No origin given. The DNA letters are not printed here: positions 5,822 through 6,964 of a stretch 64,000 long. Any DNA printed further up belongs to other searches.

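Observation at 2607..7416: Two-component system heading an ApbE / ferric-reductase-domain / secreted His-Asp-rich protein operon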

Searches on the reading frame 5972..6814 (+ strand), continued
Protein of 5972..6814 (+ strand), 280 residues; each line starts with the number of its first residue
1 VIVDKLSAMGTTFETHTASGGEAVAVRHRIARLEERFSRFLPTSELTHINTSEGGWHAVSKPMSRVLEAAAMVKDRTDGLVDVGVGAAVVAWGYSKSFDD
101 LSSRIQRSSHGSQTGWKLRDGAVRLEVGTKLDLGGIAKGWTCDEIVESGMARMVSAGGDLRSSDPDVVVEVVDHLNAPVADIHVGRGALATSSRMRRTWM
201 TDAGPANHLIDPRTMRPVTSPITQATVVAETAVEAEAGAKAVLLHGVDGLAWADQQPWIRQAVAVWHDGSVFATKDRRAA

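Call 73: search_protein_families(library=pfam, proteins=[L013:3014-3748:+, L013:7483-8673:+, L031:3849-4304:-, L031:7471-8043:-, L044:1456-4392:+, L044:7410-8735:-, L023:2971-4194:+, L023:7399-8700:+, L041:2783-3982:+, L041:7456-10146:-], max_evalue=0.0001)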
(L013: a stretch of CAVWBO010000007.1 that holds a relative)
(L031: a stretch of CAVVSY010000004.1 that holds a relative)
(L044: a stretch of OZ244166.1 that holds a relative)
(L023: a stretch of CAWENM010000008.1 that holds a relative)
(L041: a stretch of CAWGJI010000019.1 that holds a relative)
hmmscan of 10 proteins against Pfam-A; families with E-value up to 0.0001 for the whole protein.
L013:3014-3748:+ (245 aa): 2 families
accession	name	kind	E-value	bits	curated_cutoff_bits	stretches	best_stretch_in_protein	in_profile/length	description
PF01061.29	ABC2_membrane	-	1.1e-23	84.3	26.9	1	8-211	7-206/211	ABC-2 type transporter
PF12698.13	ABC2_membrane_3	-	5.6e-13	49.1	31.6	1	57-239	163-342/347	ABC-2 family transporter protein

L013:7483-8673:+ (397 aa): 1 family
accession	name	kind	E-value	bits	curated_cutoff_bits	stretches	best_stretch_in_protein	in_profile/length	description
PF01544.23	CorA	-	2.3e-46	158.9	27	1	57-337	5-290/292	CorA-like Mg2+ transporter protein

L031:3849-4304:- (151 aa): 1 family
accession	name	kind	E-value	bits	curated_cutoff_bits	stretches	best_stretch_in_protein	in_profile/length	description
PF14376.11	Haem_bd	-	1.5e-36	125.7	27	1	16-136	3-131/133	Haem-binding domain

L031:7471-8043:- (190 aa): 1 family
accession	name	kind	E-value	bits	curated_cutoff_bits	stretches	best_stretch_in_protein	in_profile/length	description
PF02669.20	KdpC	-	7.9e-67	225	24.1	1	6-187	2-181/182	K+-transporting ATPase, c chain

L044:1456-4392:+ (979 aa): 1 family
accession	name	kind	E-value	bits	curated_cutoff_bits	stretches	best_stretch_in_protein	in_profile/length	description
PF00311.23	PEPcase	-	0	1015.1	22.4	1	86-979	1-919/919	Phosphoenolpyruvate carboxylase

L044:7410-8735:- (441 aa): 13 families
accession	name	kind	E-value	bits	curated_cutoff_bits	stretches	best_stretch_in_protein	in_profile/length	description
PF12002.13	MgsA_C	-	3.2e-64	216.3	27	1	268-433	1-166/167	MgsA AAA+ ATPase C terminal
PF16193.11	AAA_assoc_2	-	1.8e-25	89.4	34.3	1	190-267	3-81/81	AAA C-terminal domain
PF00004.35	AAA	-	4.9e-18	66.3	21.2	1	54-161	1-125/131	ATPase family associated with various cellular activities (AAA)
PF05496.18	RuvB_N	-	1.8e-13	51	27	1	21-140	1-117/159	Holliday junction DNA helicase RuvB P-loop domain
PF13191.12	AAA_16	-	5.6e-10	40.4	32.6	1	45-78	18-51/167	AAA ATPase domain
PF00158.32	Sigma54_activat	-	8.4e-07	29.3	20.2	0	107-146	92-131/168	Sigma-54 interaction domain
PF01078.27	Mg_chelatase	-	1.2e-06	28.5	20.3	0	53-72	24-43/207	Magnesium chelatase, subunit ChlI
PF07728.20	AAA_5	-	1.3e-06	28.9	22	1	54-145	2-103/139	AAA domain (dynein-related subfamily)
PF13401.12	AAA_22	-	8.7e-06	26.5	27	1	53-127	7-86/130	AAA domain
PF07724.20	AAA_2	-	1.6e-05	25.5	27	1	52-137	4-104/166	AAA domain (Cdc48 subfamily)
PF13604.12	AAA_30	-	2.4e-05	24.6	27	0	40-142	8-124/191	AAA domain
PF22703.2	Cdc6_lid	-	2.4e-05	24.6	27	1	195-240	18-66/68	Cdc6 AAA+ ATPase-type lid domain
PF13173.12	AAA_14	-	2.6e-05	24.7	27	1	54-123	5-77/129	AAA domain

L023:2971-4194:+ (408 aa): 1 family
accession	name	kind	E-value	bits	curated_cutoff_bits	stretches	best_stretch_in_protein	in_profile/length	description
PF01053.26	Cys_Met_Meta_PP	-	1.1e-101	340.6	27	1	8-405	4-380/381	Cys/Met metabolism PLP-dependent enzyme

L023:7399-8700:+ (434 aa): 1 family
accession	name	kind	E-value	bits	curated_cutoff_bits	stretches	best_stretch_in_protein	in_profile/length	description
PF08014.17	MATCAP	-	7.1e-111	371.1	27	1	47-414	1-359/365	Microtubule-associated tyrosine carboxypeptidase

L041:2783-3982:+ (400 aa): 2 families
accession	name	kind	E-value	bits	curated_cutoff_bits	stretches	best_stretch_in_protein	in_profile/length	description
PF01053.26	Cys_Met_Meta_PP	-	2.3e-94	316.5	27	1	15-395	4-380/381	Cys/Met metabolism PLP-dependent enzyme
PF00155.27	Aminotran_1_2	-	5.1e-07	29.6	19.7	1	83-321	49-311/361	Aminotransferase class I and II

L041:7456-10146:- (896 aa): 1 family
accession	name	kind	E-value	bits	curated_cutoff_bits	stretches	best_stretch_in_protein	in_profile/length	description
PF02687.27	FtsX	-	1.3e-11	45.1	25.5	1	324-441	3-118/120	FtsX-like permease C-terminal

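Call 81: search_protein_families(library=pfam, proteins=[L074:5570-5962:+, L059:5605-5952:+, L074:7024-7689:+, L074:5962-7002:+], max_evalue=0.1)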
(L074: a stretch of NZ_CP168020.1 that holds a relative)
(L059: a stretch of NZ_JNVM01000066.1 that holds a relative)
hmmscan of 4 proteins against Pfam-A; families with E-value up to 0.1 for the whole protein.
L074:5570-5962:+ (131 aa): 0 families

L059:5605-5952:+ (116 aa): 1 family
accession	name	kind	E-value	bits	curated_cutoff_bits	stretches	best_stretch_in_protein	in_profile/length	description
PF16106.10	DUF4824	-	0.036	14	25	1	32-86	117-172/252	Domain of unknown function (DUF4824)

L074:7024-7689:+ (222 aa): 1 family
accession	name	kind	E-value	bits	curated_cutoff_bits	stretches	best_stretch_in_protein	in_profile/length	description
PF01794.25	Ferric_reduct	-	9.2e-07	29.4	28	1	24-144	2-120/121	Ferric reductase like transmembrane component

L074:5962-7002:+ (347 aa): 1 family
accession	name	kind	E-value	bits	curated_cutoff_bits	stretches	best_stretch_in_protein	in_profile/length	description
PF02424.20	ApbE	-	1e-50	173.2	25.6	1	18-313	1-264/266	ApbE family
